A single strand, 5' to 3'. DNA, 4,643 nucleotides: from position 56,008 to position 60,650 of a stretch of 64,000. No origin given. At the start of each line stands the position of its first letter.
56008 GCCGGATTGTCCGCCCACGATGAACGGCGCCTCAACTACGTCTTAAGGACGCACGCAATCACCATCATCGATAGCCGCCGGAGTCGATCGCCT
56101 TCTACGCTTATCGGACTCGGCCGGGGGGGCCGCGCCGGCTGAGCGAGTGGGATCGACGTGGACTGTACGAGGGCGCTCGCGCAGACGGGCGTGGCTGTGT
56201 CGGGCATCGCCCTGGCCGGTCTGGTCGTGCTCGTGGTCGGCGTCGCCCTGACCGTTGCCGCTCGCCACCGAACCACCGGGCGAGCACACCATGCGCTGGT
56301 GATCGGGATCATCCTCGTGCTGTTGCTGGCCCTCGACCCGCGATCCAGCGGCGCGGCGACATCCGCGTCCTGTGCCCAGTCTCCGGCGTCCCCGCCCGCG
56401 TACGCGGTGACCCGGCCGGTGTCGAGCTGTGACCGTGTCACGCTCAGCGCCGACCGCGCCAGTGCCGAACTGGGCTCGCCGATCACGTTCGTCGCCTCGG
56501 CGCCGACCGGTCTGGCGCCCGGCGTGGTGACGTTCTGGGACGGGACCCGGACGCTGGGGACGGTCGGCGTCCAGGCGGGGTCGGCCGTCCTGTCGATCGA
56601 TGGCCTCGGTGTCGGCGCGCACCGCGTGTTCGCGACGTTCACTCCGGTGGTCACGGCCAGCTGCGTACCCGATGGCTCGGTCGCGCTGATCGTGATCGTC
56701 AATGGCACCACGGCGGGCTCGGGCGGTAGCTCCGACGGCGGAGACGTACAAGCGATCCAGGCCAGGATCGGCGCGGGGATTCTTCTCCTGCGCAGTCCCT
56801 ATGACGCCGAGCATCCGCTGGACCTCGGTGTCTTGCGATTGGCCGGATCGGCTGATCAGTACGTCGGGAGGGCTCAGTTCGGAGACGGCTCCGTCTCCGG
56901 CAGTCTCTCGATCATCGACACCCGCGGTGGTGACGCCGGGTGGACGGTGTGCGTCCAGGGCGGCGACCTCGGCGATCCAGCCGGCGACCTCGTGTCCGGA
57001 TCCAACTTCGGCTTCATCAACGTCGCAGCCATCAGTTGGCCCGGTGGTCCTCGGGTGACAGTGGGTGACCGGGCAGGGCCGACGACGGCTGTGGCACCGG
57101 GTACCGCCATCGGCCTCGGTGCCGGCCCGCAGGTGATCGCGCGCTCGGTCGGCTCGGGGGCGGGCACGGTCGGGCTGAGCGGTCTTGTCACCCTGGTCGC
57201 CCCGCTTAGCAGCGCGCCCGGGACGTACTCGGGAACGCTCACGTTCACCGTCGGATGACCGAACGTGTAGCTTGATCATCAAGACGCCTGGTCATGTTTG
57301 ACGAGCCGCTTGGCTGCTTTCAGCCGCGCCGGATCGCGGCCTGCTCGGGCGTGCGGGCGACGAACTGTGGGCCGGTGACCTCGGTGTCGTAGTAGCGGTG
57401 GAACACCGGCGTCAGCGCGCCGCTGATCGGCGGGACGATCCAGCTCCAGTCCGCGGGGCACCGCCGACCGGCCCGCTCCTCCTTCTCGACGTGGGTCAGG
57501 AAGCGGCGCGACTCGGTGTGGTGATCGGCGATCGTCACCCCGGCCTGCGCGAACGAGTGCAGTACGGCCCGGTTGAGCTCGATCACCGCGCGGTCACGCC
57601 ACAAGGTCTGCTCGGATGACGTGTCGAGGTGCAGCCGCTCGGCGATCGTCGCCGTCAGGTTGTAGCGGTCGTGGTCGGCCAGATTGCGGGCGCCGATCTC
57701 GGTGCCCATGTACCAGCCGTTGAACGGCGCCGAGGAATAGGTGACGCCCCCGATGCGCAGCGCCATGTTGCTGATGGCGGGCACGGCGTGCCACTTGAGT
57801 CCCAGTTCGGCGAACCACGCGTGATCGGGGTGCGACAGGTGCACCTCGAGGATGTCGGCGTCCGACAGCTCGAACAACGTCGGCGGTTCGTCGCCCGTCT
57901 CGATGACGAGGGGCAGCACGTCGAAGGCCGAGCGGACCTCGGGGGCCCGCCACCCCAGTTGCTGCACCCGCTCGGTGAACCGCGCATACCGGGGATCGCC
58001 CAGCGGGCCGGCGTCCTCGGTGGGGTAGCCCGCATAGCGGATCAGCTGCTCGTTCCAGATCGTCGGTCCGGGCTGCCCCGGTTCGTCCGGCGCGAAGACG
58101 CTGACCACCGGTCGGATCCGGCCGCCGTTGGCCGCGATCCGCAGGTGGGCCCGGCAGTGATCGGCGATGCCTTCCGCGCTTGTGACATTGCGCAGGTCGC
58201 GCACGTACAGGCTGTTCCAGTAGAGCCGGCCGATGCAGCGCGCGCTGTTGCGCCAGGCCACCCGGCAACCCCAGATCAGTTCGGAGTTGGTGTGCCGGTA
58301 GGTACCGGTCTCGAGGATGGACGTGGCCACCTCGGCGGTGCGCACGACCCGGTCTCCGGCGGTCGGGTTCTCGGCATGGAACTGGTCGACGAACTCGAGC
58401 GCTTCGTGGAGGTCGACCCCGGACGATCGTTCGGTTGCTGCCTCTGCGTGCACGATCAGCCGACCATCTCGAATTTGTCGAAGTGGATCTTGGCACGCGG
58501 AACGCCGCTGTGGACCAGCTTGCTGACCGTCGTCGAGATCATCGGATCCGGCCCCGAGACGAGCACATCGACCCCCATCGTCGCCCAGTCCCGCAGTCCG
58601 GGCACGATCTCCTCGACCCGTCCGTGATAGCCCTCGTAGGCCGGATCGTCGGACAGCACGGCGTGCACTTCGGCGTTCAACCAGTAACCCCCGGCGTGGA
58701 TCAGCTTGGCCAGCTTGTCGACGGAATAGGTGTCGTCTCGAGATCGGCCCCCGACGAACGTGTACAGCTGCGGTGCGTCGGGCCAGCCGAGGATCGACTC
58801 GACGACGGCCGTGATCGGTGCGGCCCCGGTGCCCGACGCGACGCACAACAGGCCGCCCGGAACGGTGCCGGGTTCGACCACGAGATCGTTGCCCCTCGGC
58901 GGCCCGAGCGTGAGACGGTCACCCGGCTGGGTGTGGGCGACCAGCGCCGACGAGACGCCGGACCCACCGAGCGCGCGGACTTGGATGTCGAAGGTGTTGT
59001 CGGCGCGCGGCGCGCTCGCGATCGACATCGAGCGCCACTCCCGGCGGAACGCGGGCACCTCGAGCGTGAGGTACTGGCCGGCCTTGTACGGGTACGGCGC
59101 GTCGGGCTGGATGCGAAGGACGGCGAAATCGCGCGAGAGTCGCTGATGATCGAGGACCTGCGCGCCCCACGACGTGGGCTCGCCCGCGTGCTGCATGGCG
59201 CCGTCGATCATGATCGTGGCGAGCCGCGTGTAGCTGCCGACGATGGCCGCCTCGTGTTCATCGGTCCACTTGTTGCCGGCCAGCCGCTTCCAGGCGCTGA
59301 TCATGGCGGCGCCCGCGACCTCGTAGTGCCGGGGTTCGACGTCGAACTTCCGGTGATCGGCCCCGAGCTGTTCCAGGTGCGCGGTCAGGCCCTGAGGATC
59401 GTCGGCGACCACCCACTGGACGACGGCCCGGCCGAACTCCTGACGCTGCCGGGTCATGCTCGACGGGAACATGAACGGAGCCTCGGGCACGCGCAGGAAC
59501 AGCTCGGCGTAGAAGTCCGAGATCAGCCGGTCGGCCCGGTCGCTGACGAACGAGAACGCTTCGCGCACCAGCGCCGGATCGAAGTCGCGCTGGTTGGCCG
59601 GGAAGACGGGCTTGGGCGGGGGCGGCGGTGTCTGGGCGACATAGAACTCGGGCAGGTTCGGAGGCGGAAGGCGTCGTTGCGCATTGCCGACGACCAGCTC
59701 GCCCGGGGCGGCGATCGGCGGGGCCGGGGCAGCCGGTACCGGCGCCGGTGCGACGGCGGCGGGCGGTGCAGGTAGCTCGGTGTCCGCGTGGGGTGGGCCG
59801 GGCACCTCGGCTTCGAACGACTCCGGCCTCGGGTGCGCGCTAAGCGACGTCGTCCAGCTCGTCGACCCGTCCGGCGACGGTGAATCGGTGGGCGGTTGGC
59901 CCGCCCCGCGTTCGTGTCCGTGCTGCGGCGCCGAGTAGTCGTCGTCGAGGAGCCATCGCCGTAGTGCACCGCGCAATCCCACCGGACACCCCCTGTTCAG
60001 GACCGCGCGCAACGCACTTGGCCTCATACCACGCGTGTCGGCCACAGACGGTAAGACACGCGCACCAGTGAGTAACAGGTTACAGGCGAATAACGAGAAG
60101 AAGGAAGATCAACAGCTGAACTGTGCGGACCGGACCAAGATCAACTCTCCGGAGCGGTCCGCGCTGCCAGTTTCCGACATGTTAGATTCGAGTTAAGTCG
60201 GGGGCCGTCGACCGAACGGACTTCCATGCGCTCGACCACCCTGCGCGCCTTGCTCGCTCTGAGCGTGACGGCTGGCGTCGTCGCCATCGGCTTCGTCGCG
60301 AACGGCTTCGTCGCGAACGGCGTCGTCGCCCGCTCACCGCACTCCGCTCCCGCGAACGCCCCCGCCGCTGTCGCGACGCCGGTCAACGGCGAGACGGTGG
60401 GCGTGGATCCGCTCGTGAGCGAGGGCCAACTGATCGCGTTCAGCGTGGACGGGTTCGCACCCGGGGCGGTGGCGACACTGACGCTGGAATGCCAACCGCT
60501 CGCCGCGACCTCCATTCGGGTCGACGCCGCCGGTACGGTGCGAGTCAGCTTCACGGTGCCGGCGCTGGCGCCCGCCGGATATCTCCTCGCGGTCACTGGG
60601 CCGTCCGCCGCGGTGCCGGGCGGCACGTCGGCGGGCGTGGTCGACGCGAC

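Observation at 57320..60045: Nitric-oxide synthase translationally coupled to an upstream flavohemoglobin-like gene with an unusual Pro-rich N-terminus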

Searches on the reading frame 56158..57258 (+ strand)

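Call 5: search_protein_families(library=pfam, proteins=[window:56158-57258:+], max_evalue=0.01)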
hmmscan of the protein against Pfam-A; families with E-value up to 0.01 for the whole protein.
window:56158-57258:+ (366 aa): 1 family
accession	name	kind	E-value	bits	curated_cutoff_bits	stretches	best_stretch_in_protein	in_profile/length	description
PF16640.11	Big_3_5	-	3.6e-08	34.3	35.5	1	97-162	2-70/88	Bacterial Ig-like domain (group 3)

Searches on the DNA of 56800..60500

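Call 19: search_rna_families(source=window, start=56800, end=60500, threshold=evalue, max_evalue=1)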
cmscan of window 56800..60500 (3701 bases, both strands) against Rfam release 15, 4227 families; matches with E-value up to 1: 1.
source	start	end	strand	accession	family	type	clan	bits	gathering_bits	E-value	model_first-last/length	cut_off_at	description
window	58825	58923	-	RF02813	PA5194_thermometer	Cis-reg; thermoregulator;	-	24.2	60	0.094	1-105/105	no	Pseudomonas PA5194 thermometer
